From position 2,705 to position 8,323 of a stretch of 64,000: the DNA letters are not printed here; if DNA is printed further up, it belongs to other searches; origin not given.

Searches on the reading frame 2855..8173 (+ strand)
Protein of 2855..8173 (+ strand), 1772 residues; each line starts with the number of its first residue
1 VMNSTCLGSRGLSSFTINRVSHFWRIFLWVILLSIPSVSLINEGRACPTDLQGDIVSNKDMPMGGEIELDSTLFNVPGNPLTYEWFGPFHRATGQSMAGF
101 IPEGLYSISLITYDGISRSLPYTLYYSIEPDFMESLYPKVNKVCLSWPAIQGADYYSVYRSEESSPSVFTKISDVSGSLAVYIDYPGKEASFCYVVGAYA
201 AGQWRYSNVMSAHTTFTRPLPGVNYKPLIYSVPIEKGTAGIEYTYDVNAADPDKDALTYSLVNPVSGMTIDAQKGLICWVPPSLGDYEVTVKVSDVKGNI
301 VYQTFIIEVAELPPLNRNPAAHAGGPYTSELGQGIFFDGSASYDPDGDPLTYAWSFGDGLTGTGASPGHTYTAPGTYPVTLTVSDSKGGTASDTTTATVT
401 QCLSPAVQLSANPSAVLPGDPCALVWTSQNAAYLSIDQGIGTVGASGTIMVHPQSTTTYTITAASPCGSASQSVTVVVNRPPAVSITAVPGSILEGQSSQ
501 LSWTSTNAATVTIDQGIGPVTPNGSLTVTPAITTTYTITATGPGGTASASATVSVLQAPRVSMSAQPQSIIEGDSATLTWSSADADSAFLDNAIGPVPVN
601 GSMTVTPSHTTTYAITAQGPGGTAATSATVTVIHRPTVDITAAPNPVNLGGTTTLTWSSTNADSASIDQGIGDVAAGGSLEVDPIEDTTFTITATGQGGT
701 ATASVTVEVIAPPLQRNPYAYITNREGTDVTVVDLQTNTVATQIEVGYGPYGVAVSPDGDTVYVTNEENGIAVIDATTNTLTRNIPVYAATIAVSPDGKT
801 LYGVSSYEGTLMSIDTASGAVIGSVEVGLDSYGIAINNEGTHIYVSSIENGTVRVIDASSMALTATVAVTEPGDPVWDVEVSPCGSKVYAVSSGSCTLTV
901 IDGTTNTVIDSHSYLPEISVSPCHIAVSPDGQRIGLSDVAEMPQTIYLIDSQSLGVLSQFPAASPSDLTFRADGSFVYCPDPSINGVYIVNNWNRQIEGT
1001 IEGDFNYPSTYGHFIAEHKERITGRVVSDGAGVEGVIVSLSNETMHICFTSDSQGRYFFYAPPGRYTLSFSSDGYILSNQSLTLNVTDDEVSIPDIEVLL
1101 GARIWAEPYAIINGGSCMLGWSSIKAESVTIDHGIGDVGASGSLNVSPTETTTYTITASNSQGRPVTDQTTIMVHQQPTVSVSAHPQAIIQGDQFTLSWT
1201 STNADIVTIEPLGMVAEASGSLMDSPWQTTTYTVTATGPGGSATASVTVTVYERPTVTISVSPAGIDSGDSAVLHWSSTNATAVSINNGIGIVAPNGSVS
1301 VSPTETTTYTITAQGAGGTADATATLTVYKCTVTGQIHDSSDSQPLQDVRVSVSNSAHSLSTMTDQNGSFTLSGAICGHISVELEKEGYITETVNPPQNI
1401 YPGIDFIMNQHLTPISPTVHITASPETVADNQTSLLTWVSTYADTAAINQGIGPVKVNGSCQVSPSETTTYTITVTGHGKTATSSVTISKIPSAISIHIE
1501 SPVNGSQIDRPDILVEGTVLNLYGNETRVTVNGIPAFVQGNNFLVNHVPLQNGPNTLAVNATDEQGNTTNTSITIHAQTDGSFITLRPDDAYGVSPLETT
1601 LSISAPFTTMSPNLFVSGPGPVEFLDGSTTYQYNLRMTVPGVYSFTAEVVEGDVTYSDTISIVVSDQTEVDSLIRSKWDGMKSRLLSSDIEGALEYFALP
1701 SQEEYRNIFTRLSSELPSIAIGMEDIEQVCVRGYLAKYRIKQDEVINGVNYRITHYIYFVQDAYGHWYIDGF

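Call 5: search_protein_families(library=pfam, proteins=[window:2855-8173:+], max_evalue=0.1)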
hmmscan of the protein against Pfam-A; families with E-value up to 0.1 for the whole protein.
window:2855-8173:+ (1772 aa): 25 families
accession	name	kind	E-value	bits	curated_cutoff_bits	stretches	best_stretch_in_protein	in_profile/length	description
PF18911.6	PKD_4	-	3.6e-25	88.3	27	1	316-399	1-83/85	PKD domain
PF13620.12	CarboxypepD_reg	-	2.8e-17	63.3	32.3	2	1022-1089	2-74/82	Carboxypeptidase regulatory-like domain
PF00801.26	PKD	-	2.5e-13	50.2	23.5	1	330-396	12-78/80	PKD domain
PF13715.12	CarbopepD_reg_2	-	7.2e-13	48.8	32.2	2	1333-1393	1-59/88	CarboxypepD_reg-like domain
PF25174.1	Beta-prop_THOC3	-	1.3e-12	47.7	305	2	790-964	92-255/272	THOC3 beta-propeller domain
PF02239.22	Cytochrom_D1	-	2.1e-10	40.2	25.5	2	769-870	15-118/368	Cytochrome D1 heme domain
PF09136.16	Glucodextran_B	-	2.7e-09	37.2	27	1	1498-1578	4-82/83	Glucodextranase, domain B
PF16819.11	DUF5074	-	6.2e-09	35.8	27.2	1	719-817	110-214/353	Domain of unknown function (DUF5074)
PF05345.18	He_PIG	-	1.9e-08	35.1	24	1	227-309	2-95/96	Putative Ig domain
PF23414.1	Beta-prop_EML_2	-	8.4e-08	32.3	90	2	793-904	5-111/266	Echinoderm microtubule-associated protein second beta-propeller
PF25020.1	TTR_TEN1-4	-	7e-07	29.5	27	1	1330-1395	6-72/86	Teneurin TTR-like domain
PF07679.22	I-set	-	1.3e-06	28.8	23.7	0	1230-1251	69-90/90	Immunoglobulin I-set domain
PF13681.11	PilX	-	9.3e-06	26.5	27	0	1208-1249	41-83/89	Type IV pilus assembly protein PilX C-term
PF24528.1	Ig_ADGRF3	-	3.7e-05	24.3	27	0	654-710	34-91/91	Adhesion G-protein coupled receptor F3-like, Ig-like domain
PF24908.1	Ig_SIBA-E_2nd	-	6.8e-05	23.4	27.8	1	232-309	5-88/117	Integrin beta-like protein A-E, second Ig-like domain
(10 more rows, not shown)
